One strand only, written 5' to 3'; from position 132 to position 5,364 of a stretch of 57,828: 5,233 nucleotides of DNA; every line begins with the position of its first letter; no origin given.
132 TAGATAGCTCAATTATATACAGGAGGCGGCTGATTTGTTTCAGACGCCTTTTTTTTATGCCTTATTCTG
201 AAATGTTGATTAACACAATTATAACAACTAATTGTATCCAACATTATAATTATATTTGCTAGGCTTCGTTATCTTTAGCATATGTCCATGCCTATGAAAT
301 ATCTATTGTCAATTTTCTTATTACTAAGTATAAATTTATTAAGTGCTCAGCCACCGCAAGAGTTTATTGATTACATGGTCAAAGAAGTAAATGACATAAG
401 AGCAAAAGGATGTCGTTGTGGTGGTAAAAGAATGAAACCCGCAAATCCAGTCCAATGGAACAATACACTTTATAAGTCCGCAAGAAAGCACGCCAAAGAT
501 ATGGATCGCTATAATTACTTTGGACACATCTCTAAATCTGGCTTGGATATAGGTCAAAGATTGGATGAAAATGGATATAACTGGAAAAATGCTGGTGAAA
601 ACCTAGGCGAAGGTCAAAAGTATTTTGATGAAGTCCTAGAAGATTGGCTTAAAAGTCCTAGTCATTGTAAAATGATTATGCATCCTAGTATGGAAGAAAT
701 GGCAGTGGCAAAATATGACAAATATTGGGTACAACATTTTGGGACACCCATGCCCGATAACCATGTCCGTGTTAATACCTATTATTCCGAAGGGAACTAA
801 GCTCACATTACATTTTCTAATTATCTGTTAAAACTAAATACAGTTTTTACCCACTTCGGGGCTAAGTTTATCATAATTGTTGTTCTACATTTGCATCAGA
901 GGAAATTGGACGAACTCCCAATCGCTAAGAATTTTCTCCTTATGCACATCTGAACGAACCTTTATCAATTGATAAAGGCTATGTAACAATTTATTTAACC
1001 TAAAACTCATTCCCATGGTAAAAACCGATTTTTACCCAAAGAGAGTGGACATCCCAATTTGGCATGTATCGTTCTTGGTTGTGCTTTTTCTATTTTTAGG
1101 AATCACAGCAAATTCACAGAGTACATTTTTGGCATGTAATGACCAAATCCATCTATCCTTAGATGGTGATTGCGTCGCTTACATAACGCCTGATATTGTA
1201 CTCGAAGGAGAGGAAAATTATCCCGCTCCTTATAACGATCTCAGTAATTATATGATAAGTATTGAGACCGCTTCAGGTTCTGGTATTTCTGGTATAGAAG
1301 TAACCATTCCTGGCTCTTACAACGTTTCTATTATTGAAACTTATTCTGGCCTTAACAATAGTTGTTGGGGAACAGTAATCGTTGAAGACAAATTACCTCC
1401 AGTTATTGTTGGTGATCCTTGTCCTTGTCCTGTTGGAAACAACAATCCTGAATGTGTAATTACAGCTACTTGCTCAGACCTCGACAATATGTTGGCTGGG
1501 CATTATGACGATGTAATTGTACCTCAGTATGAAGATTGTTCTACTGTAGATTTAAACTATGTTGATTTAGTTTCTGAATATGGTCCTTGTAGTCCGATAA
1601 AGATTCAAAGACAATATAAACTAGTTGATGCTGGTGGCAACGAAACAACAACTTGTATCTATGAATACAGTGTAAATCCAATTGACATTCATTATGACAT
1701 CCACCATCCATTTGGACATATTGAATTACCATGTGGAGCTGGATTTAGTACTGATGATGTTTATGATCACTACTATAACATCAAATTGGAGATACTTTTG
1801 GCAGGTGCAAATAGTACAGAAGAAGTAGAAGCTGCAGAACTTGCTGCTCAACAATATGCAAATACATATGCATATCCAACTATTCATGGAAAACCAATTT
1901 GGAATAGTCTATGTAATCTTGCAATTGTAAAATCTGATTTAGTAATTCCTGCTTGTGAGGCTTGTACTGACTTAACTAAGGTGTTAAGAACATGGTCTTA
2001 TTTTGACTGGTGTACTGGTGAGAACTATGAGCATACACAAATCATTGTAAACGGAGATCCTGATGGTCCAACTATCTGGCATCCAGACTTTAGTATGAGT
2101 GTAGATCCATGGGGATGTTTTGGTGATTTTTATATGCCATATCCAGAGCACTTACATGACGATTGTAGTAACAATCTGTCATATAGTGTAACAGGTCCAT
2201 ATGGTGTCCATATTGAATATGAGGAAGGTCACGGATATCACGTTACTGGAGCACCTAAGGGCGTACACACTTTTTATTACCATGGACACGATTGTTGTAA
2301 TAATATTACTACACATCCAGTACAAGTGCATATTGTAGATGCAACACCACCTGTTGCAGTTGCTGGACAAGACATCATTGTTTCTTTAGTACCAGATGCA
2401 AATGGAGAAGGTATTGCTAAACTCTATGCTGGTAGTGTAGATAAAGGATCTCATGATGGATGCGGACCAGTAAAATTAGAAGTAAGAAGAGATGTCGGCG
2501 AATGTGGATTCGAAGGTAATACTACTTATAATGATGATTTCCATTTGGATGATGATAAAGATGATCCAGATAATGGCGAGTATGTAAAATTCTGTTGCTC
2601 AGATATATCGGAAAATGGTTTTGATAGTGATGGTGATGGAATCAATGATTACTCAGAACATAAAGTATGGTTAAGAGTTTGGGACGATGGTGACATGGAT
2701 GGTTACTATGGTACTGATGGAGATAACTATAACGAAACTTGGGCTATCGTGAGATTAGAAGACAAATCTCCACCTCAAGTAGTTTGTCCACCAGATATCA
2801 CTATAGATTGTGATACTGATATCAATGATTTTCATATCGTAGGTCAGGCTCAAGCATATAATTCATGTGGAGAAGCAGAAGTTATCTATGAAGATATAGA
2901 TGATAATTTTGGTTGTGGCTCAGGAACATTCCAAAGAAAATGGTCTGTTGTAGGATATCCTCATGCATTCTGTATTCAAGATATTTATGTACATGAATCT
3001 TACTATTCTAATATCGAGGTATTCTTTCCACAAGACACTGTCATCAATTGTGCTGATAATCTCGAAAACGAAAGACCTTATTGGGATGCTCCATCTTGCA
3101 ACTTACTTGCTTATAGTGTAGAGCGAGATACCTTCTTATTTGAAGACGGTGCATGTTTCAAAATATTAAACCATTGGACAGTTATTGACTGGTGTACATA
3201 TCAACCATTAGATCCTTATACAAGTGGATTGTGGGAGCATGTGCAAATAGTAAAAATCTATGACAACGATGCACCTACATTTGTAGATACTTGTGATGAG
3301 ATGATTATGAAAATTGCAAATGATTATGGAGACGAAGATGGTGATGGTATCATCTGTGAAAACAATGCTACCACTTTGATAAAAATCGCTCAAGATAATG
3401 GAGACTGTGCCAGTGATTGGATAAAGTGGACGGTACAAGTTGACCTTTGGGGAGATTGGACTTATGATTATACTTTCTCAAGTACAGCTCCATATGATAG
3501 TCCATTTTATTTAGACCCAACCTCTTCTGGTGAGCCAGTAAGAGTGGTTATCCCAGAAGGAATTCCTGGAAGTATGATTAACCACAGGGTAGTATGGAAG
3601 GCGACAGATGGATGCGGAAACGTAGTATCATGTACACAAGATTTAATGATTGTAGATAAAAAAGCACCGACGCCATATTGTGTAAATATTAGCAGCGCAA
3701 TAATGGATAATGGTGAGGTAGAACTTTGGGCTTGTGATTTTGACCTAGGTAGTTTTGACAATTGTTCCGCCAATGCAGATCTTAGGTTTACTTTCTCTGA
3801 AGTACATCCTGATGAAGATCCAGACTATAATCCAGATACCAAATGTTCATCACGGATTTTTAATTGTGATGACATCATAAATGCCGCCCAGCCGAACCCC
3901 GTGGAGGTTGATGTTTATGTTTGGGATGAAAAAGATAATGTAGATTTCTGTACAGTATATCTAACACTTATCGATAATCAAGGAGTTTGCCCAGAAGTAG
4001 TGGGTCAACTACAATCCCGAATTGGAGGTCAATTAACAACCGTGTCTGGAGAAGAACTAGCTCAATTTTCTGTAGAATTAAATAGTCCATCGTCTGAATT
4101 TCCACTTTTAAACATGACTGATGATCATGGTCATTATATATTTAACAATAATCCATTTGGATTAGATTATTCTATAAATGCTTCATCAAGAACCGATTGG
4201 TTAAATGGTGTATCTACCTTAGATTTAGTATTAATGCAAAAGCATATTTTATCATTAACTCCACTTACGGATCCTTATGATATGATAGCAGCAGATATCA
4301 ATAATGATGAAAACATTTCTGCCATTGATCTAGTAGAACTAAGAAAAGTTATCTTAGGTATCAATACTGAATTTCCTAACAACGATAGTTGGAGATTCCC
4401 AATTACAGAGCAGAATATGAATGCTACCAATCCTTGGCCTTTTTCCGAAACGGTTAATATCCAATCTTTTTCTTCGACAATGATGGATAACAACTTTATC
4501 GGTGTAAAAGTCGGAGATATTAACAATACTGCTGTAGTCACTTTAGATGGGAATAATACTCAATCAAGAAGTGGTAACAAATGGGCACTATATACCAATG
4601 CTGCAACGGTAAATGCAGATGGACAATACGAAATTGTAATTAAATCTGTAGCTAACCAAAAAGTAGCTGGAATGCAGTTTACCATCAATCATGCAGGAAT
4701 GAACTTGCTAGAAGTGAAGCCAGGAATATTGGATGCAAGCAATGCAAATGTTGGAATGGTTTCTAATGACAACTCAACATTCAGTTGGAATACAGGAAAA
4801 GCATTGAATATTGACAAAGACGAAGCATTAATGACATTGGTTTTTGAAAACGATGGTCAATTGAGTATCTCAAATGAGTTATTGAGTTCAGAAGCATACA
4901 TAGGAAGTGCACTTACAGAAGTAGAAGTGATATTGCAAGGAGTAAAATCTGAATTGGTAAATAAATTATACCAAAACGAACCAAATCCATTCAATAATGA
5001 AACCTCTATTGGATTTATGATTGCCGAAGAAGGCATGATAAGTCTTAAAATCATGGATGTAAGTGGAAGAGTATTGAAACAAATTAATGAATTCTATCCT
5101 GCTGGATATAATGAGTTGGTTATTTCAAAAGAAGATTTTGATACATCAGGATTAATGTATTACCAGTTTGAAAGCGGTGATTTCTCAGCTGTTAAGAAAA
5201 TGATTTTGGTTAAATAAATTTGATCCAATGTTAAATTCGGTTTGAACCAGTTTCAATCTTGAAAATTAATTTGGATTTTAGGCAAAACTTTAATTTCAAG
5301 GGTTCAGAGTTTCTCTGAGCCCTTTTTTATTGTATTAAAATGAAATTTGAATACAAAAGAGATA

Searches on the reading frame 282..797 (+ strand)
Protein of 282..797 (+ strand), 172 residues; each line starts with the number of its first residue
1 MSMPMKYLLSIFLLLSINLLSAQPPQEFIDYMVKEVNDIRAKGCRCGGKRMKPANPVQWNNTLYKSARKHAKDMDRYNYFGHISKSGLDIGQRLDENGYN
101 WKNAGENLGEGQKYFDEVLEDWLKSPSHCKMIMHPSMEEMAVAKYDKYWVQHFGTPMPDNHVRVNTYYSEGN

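Call 79: search_protein_families(library=pfam, proteins=[window:282-797:+], max_evalue=0.0001)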
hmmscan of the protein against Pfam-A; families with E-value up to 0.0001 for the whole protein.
window:282-797:+ (172 aa): 1 family
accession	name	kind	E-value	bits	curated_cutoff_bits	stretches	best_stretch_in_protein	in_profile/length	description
PF00188.32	CAP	-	3e-16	60.8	21.1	1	34-152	2-116/117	Cysteine-rich secretory protein family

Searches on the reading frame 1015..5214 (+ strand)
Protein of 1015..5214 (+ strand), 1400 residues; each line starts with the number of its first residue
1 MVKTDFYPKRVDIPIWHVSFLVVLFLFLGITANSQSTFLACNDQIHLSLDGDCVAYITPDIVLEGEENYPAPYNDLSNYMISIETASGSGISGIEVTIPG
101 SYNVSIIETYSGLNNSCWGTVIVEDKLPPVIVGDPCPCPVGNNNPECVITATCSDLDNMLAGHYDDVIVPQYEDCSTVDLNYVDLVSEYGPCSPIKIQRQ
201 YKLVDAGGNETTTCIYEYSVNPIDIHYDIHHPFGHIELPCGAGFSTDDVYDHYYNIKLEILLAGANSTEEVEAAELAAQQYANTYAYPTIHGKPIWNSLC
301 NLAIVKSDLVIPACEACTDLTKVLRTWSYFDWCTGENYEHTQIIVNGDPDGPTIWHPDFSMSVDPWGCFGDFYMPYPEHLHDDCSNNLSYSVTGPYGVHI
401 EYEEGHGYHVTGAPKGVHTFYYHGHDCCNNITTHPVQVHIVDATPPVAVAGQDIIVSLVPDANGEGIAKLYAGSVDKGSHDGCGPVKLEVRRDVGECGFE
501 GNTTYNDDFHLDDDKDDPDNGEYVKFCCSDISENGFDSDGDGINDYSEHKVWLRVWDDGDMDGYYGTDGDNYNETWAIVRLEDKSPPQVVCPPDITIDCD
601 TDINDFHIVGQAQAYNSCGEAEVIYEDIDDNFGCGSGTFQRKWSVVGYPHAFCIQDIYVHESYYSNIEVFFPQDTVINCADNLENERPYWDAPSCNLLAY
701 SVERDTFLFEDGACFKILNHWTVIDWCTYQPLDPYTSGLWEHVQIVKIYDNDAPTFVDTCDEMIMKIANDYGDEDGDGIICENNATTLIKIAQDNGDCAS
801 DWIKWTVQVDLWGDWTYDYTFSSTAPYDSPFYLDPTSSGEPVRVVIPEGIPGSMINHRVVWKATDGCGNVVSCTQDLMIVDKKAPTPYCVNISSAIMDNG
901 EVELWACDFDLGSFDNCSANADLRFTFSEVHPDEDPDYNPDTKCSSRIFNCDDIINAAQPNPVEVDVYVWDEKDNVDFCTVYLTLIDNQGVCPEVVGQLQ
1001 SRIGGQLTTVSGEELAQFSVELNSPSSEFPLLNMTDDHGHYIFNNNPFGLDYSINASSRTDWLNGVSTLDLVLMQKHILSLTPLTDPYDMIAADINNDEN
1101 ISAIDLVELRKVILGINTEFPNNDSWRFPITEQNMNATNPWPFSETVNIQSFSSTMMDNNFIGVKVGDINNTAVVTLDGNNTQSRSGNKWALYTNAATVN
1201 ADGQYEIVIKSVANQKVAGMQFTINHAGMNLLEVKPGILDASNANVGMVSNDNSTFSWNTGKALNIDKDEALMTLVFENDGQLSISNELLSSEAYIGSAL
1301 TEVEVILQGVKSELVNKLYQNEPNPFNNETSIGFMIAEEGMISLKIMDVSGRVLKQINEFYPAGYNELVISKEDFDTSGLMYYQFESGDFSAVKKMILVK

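Call 11: search_protein_families(library=pfam, proteins=[window:1015-5214:+], max_evalue=0.01)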
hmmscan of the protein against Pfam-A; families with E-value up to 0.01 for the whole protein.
window:1015-5214:+ (1400 aa): 2 families
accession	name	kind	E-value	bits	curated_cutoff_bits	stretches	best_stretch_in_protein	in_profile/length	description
PF00404.24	Dockerin_1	-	7.4e-06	26.5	22.9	1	1066-1113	10-56/57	Dockerin type I domain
PF18962.6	Por_Secre_tail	-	0.0013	19.4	27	0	1323-1397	3-74/75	Secretion system C-terminal sorting domain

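Call 45: search_protein_families(library=ncbifam, proteins=[window:1015-5214:+], max_evalue=0.01)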
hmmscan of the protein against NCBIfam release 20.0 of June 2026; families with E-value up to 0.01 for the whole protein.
window:1015-5214:+ (1400 aa): 2 families
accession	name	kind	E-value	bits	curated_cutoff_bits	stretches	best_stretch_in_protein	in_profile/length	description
NF052323.1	T9SSA_dep_M6i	equivalog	2.4e-05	22.5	600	1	1184-1367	829-1006/1043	T9SS-dependent M6-like inactivated metalloprotease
TIGR04183.1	Por_Secre_tail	domain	0.00053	19.9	23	1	1323-1398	3-71/72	T9SS type A sorting domain-containing protein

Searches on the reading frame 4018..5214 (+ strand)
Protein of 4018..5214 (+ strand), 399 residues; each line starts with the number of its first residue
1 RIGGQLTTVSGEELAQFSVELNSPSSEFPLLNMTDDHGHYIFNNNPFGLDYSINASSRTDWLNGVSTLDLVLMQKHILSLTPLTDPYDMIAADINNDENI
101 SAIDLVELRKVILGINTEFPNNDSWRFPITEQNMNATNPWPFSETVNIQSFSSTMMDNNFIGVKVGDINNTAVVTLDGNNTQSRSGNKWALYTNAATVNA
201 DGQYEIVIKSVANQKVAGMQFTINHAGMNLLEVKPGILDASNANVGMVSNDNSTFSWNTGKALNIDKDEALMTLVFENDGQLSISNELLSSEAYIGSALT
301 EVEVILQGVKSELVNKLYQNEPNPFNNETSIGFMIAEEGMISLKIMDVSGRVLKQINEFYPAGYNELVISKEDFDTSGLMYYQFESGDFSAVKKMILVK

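Call 9: search_protein_families(library=pfam, proteins=[window:4018-5214:+], max_evalue=1)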
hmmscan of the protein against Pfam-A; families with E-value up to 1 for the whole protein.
window:4018-5214:+ (399 aa): 3 families
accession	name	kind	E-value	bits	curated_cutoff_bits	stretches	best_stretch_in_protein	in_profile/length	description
PF00404.24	Dockerin_1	-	1.5e-06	28.7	22.9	1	65-112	10-56/57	Dockerin type I domain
PF18962.6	Por_Secre_tail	-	0.0002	22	27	1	322-396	3-74/75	Secretion system C-terminal sorting domain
PF13620.12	CarboxypepD_reg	-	0.01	16.6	32.3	1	2-57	2-56/82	Carboxypeptidase regulatory-like domain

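Call 58: find_homologous_proteins(query=window:4018-5214:+, max_evalue=1e-20)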
Query window:4018-5214:+ (399 aa): 251 proteins with E <= 1e-20 among 3285 candidates; the best 120 are listed.
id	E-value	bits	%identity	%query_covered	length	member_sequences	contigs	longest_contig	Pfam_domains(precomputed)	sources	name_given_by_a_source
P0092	1.5e-85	306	42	97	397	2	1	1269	PF00404.25,PF18962.8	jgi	jgi:plastocyanin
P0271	1.0e-82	297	41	99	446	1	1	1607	PF00404.25,PF18962.8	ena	-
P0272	2.6e-82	296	40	100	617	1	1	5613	PF00404.25,PF18962.8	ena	-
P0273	2.2e-81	292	42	100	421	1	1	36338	PF00404.25,PF18962.8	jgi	-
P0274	1.6e-79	286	39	100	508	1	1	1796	PF18962.8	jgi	jgi:hypothetical protein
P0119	1.3e-78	283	41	100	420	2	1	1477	PF00404.25,PF18962.8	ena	-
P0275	2.4e-77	279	38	100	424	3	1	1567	PF00404.25,PF18962.8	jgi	jgi:hypothetical protein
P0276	2.4e-77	279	39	99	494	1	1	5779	PF00404.25,PF00963.25,PF18962.8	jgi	jgi:hypothetical protein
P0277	8.6e-77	277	39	100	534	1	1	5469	PF00404.25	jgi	jgi:hypothetical protein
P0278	8.9e-77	277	38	100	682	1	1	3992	PF18962.8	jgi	-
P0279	1.3e-76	277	39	100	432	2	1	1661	PF00404.25,PF18962.8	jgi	jgi:hypothetical protein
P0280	2.3e-76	276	38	100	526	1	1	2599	PF18962.8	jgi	jgi:hypothetical protein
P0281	9.8e-76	274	40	95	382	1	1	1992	PF18962.8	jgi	jgi:hypothetical protein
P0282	3.7e-75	272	39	99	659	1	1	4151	PF00404.25,PF00963.25,PF18962.8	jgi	jgi:hypothetical protein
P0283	4.4e-75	272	38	100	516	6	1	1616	PF00404.25,PF18962.8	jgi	jgi:hypothetical protein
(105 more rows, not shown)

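Call 60: find_related_loci(query=A1, collection=metagenome_contigs, flank=300)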
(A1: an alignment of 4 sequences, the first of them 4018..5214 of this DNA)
Query A1 (399 aa) in metagenome_contigs; peptide patterns used: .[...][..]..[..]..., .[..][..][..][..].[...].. (x = any residue, [..] = any of these).
600 stretches matched a pattern (row limit reached: there are more); 517 encode a relative of the query (tblastn E <= 1e-3); the best 80 are kept; 80 distinct loci.
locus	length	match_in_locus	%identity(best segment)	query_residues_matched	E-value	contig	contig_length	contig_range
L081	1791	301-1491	50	1-398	2e-122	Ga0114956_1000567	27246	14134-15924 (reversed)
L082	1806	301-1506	42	2-399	4e-98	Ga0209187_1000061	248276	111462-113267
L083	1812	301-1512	39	2-399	5e-97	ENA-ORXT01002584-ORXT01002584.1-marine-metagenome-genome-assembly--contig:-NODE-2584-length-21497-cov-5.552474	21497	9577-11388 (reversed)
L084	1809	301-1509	41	1-399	9e-95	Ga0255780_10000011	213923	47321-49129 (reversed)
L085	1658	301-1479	39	2-399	4e-96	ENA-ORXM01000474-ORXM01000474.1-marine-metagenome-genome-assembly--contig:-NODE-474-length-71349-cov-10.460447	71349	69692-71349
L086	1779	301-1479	38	2-399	1e-93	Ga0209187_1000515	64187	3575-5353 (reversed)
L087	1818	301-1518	42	2-399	2e-93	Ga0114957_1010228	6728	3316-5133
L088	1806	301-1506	40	2-399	2e-92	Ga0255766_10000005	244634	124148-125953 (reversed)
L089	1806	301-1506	40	2-399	2e-92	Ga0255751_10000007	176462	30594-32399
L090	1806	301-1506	40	2-399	2e-92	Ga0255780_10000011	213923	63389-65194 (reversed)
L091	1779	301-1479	38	2-399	3e-92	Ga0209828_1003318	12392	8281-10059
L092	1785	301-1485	42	2-398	7e-92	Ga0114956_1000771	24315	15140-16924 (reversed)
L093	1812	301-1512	42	2-399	1e-91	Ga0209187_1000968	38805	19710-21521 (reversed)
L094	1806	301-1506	39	2-399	1e-91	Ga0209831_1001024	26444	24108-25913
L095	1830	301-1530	42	3-399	9e-91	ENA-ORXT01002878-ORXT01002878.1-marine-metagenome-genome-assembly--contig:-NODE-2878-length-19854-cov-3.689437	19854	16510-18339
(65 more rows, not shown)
